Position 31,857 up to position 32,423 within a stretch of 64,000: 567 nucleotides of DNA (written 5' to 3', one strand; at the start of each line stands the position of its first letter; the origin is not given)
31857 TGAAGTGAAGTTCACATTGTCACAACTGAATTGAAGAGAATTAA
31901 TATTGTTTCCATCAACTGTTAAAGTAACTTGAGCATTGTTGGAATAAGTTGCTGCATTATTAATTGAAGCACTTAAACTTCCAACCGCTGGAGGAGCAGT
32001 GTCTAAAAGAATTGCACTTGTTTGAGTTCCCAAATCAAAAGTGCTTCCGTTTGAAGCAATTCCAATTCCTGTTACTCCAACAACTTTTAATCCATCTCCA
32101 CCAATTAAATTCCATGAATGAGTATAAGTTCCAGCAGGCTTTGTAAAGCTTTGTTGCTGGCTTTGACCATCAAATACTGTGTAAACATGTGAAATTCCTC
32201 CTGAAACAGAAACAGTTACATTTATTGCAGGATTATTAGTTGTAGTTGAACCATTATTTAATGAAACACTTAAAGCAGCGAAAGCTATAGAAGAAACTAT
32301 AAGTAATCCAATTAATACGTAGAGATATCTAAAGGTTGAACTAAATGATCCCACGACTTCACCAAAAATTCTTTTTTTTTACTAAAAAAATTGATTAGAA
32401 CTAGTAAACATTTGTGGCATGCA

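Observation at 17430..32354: Two-gene surface-protein operon: 4190-aa repeat protein lacking an anchor, followed by a Cys-rich protein with C-terminal TM anchor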

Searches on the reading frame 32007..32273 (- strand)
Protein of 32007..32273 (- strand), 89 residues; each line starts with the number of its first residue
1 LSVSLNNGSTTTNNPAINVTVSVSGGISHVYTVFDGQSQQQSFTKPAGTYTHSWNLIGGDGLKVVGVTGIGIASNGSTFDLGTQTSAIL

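Call 26: search_protein_families(library=pfam, proteins=[window:32007-32273:-], max_evalue=1)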
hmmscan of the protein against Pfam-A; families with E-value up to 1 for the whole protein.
window:32007-32273:- (89 aa): 1 family
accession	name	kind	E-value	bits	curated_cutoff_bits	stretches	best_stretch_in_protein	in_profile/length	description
PF17957.7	Big_7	-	4.5e-05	24.5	24.1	1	6-56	9-58/70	Bacterial Ig domain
